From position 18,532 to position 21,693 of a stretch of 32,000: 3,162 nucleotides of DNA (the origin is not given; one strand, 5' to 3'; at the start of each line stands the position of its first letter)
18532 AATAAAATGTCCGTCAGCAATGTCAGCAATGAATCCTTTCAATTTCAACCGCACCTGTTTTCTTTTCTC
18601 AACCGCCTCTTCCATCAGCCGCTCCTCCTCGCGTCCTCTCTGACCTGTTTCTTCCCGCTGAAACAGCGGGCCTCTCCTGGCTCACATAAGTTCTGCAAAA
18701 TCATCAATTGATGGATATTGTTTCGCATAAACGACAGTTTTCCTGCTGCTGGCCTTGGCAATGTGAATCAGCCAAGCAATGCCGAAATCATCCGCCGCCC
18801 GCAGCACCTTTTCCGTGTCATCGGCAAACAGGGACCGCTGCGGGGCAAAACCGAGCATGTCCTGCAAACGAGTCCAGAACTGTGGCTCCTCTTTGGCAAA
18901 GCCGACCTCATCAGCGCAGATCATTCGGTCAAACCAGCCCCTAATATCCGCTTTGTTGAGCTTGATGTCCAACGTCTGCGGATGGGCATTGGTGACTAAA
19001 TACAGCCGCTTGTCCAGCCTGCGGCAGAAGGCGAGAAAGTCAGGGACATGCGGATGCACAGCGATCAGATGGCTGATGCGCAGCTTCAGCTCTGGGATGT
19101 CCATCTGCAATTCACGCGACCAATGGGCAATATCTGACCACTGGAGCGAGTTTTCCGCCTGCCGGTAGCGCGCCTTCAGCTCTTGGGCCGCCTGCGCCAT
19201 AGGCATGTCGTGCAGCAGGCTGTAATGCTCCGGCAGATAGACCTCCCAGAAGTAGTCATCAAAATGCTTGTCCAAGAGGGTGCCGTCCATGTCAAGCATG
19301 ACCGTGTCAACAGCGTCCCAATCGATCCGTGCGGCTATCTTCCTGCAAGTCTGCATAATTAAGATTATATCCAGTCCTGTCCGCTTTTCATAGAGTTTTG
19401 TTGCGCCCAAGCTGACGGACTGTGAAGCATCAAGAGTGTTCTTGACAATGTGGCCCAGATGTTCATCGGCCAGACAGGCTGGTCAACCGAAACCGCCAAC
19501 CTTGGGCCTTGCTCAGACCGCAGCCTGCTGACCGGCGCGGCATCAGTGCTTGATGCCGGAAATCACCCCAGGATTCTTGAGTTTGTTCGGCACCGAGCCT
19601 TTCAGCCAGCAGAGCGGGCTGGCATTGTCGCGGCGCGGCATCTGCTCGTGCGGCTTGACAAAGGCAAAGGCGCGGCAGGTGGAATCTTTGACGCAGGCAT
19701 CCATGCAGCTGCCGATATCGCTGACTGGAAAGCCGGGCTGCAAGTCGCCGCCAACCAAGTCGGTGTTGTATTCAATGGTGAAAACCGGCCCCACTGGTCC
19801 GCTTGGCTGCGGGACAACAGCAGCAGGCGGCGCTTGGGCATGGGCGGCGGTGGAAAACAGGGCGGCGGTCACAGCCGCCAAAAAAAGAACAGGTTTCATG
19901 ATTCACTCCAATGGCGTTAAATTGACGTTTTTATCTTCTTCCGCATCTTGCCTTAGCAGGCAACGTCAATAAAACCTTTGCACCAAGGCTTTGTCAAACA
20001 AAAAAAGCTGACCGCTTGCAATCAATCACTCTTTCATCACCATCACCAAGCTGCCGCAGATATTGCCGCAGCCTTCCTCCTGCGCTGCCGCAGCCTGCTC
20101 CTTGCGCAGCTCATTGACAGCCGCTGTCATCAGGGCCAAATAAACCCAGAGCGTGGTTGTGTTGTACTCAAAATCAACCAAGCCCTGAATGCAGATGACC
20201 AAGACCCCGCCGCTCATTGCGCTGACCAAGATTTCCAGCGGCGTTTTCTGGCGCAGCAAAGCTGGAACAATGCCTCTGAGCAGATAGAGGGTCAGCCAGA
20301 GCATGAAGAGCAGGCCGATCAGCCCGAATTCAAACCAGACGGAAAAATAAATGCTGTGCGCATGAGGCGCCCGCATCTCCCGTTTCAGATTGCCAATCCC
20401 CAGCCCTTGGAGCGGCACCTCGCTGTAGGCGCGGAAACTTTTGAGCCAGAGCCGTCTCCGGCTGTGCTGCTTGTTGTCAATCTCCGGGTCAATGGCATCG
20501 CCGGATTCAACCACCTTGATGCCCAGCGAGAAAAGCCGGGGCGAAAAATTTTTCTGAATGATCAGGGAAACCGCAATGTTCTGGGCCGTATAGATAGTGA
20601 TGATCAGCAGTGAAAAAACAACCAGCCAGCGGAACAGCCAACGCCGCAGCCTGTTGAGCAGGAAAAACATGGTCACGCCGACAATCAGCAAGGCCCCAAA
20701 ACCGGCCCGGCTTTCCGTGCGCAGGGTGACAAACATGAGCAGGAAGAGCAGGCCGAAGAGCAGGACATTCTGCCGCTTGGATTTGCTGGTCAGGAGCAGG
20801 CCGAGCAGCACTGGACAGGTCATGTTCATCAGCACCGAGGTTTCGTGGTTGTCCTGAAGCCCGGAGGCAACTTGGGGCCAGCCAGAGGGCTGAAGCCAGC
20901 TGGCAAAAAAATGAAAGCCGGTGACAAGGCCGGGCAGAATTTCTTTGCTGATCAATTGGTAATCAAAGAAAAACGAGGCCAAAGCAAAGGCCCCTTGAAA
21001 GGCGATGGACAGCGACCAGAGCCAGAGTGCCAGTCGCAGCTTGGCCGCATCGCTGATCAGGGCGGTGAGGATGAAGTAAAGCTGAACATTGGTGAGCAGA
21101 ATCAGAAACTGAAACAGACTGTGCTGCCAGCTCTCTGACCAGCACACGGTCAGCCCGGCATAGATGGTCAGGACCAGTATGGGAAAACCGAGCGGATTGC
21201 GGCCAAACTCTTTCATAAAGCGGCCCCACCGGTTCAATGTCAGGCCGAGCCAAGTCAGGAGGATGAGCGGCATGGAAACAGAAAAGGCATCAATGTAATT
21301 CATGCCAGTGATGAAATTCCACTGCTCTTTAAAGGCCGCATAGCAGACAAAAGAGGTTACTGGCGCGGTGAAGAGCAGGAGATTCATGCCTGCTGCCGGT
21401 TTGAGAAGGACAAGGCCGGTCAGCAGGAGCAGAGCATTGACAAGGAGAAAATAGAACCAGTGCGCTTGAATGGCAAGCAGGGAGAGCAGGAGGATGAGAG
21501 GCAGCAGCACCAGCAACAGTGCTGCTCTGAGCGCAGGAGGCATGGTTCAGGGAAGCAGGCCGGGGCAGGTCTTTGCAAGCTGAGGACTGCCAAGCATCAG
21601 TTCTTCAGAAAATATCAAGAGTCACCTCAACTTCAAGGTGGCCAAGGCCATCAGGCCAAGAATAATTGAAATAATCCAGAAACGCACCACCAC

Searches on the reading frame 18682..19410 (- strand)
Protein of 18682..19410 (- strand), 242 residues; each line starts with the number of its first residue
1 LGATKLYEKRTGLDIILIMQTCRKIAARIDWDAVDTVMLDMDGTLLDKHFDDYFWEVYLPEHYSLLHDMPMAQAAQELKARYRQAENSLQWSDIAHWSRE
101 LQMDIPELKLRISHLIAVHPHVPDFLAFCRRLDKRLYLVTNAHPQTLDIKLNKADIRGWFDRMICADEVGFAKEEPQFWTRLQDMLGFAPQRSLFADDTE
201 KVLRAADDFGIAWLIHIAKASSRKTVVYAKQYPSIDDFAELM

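Call 7: search_protein_families(library=pfam, proteins=[window:18682-19410:-], max_evalue=0.0001)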
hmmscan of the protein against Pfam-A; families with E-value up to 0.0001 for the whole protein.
window:18682-19410:- (242 aa): 3 families
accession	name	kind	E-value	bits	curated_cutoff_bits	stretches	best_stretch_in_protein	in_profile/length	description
PF00702.32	Hydrolase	-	2e-15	58.2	26.4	1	34-207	1-188/191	haloacid dehalogenase-like hydrolase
PF13419.12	HAD_2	-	6.6e-09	36.6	23.8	1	38-212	2-174/178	Haloacid dehalogenase-like hydrolase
PF12710.13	HAD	-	7.7e-09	36.7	27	1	37-166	1-130/189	haloacid dehalogenase-like hydrolase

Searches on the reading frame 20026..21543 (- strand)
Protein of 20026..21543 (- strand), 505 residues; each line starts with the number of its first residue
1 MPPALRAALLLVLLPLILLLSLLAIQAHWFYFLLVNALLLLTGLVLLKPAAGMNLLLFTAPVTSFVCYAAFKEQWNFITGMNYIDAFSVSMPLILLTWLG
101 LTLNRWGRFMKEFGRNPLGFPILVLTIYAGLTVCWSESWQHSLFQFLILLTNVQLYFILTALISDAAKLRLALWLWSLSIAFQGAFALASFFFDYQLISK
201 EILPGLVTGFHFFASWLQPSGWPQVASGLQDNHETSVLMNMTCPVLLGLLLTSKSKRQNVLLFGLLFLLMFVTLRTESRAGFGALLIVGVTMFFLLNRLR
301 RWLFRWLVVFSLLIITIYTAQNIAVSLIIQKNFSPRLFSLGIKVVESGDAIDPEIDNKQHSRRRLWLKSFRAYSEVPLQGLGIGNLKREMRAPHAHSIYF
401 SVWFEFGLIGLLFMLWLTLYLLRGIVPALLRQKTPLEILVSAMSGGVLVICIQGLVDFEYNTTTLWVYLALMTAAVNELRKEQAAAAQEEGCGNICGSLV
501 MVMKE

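Call 7: search_protein_families(library=pfam, proteins=[window:20026-21543:-], max_evalue=0.0001)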
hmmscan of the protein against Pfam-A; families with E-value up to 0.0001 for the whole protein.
window:20026-21543:- (505 aa): 1 family
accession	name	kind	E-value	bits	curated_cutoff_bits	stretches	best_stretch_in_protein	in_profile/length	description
PF04932.20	Wzy_C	-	1.1e-12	48.4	31.7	1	265-414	2-148/149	O-Antigen ligase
